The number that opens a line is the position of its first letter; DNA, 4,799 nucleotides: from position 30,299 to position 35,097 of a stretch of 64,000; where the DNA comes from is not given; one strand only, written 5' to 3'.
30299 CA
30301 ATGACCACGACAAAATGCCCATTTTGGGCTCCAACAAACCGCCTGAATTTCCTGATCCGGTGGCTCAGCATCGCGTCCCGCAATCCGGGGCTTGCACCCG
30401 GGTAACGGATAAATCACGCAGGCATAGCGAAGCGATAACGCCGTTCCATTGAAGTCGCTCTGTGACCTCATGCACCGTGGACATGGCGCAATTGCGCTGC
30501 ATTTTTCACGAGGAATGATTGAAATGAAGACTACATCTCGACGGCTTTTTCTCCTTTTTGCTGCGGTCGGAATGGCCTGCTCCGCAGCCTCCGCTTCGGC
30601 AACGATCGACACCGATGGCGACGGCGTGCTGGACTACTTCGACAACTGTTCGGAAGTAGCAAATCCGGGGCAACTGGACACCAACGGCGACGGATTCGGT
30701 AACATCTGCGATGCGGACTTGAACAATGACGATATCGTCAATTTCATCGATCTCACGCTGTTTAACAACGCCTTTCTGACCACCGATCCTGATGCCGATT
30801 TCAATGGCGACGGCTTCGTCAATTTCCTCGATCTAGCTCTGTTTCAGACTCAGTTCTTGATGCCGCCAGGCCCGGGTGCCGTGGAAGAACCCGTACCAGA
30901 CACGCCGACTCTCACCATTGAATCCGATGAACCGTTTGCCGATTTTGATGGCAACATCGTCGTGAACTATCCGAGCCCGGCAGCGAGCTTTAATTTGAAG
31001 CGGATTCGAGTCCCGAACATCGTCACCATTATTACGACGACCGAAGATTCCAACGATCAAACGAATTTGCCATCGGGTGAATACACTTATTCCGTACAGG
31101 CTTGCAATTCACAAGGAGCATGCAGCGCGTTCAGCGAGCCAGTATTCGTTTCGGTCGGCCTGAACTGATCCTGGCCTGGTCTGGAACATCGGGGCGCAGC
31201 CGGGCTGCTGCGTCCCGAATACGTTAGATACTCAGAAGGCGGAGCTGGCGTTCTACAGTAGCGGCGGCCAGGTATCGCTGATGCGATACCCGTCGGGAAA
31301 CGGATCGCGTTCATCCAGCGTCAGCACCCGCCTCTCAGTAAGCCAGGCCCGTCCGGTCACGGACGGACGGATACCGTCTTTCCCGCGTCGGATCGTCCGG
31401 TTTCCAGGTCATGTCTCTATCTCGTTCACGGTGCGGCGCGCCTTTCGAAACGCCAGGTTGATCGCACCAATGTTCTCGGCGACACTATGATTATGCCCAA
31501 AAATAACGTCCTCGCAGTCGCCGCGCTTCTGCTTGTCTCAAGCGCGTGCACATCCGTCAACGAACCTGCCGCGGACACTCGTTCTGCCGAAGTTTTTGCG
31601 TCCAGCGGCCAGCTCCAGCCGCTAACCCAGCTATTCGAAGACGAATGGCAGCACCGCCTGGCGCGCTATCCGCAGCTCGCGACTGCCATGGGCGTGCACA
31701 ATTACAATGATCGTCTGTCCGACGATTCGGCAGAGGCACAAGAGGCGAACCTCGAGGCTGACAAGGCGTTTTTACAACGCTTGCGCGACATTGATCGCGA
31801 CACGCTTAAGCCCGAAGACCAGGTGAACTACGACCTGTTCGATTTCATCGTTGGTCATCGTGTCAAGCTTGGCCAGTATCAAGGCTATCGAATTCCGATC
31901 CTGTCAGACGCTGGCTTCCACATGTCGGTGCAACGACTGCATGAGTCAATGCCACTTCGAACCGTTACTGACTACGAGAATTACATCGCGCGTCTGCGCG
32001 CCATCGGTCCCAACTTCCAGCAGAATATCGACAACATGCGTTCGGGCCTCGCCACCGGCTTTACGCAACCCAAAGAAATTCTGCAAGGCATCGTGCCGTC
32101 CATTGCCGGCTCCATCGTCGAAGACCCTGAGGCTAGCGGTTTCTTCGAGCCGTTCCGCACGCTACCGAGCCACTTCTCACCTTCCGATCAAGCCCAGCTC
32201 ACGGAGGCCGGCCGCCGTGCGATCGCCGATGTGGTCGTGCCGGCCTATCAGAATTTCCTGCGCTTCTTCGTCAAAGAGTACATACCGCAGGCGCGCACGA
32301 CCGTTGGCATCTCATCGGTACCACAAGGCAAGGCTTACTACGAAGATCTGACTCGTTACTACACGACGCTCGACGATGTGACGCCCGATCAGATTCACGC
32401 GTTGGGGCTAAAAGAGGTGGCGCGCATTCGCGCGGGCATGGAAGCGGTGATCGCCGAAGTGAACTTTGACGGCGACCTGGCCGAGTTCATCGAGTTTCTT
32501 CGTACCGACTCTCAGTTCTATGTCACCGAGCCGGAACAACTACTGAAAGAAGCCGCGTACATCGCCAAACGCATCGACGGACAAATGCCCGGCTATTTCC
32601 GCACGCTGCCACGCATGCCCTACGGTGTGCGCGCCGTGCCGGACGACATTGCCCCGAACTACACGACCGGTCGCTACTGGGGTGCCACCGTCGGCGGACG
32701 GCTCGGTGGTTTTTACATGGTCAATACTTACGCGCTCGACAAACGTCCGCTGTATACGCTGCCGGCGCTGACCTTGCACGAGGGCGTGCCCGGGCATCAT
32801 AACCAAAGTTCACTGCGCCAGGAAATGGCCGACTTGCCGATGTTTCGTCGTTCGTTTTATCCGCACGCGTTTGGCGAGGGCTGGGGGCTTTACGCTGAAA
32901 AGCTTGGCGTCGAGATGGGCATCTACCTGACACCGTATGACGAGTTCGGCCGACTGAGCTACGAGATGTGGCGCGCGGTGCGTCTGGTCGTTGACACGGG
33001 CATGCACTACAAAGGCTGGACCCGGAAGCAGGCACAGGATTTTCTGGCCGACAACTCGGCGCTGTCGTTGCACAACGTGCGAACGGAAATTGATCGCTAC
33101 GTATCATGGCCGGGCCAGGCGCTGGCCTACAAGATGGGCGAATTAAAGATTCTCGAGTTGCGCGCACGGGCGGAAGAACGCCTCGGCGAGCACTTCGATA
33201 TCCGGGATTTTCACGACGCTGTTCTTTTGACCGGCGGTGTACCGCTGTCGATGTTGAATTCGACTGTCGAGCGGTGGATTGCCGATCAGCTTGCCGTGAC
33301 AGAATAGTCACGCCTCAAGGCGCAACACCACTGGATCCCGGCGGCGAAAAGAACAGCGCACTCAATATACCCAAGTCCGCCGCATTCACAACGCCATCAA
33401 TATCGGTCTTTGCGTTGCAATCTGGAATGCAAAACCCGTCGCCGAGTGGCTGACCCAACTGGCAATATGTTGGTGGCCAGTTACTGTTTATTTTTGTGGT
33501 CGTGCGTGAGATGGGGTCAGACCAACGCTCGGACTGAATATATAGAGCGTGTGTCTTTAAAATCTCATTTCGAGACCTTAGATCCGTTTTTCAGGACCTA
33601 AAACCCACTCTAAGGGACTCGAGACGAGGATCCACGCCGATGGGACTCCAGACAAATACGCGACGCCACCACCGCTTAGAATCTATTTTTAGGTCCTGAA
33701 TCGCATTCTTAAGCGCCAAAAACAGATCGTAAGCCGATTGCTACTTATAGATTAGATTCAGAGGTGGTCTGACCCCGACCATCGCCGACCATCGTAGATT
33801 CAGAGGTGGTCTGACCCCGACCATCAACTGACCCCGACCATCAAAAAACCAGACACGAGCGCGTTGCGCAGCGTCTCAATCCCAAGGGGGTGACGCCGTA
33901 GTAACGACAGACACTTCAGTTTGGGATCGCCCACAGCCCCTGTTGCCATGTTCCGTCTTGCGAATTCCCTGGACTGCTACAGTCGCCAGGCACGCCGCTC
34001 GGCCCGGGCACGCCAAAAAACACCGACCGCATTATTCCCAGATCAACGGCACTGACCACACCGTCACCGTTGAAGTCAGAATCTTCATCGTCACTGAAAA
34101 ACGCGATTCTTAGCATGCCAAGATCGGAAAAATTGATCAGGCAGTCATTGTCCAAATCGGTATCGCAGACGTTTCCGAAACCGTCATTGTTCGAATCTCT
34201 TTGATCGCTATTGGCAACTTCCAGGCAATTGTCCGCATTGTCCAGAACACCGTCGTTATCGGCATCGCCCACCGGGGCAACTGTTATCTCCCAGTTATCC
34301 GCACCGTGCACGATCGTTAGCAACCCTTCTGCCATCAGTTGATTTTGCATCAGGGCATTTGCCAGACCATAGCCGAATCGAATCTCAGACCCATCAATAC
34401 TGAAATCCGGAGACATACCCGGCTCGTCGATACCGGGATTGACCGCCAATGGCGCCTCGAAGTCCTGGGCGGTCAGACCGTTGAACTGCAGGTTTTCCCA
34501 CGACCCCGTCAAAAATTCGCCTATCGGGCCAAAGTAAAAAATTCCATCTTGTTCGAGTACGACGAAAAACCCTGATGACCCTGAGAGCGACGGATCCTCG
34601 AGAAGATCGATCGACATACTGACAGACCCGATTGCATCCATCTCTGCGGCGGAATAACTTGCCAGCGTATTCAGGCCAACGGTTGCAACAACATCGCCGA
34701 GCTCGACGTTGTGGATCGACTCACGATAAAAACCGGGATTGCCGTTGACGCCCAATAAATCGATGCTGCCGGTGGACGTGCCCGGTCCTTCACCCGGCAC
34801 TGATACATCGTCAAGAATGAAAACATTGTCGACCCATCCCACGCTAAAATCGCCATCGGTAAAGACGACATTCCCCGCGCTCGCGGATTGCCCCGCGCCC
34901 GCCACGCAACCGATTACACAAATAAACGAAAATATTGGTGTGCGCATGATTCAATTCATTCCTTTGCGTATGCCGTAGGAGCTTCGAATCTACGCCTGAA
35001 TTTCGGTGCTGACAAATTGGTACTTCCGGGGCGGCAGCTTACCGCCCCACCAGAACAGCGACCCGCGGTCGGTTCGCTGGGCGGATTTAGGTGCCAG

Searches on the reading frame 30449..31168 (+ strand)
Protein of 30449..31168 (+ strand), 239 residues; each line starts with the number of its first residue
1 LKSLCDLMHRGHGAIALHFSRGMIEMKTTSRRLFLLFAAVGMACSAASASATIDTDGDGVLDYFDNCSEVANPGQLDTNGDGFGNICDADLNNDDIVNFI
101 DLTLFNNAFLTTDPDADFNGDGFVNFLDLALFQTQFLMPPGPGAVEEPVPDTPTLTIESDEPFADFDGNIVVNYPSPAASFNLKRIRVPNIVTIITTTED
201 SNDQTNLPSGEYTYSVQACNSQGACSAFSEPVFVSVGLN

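Call 45: search_protein_families(library=pfam, proteins=[window:30449-31168:+], max_evalue=0.0001)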
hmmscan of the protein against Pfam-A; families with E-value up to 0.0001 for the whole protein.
window:30449-31168:+ (239 aa): 2 families
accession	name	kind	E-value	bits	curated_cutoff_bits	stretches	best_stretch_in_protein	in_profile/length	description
PF00404.24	Dockerin_1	-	8e-09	36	22.9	1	90-133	3-53/57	Dockerin type I domain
PF02412.23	TSP_3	-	5.5e-07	29.6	25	1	54-75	15-36/36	Thrombospondin type 3 repeat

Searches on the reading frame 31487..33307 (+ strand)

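Call 45: search_protein_families(library=pfam, proteins=[window:31487-33307:+], max_evalue=0.0001)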
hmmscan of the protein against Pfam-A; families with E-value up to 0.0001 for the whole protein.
window:31487-33307:+ (606 aa): 1 family
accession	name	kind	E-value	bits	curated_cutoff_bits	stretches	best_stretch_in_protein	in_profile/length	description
PF05960.17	DUF885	-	2.9e-171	572.1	32.4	1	62-593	1-531/532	Bacterial protein of unknown function (DUF885)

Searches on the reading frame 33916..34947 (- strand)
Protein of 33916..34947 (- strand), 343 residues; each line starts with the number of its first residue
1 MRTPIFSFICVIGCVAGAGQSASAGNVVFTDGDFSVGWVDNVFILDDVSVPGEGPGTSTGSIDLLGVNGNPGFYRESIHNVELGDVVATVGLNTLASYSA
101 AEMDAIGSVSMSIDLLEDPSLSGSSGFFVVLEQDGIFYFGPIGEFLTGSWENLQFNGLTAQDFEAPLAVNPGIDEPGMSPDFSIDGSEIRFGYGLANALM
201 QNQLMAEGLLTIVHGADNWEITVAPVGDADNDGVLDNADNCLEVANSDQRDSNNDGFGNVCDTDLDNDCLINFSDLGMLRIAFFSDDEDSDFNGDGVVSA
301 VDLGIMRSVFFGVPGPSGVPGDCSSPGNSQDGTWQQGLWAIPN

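Call 45: search_protein_families(library=pfam, proteins=[window:33916-34947:-], max_evalue=0.0001)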
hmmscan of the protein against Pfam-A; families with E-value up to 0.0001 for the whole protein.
window:33916-34947:- (343 aa): 1 family
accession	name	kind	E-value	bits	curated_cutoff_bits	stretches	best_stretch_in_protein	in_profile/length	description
PF02412.23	TSP_3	-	5.9e-06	26.3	25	0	228-249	15-36/36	Thrombospondin type 3 repeat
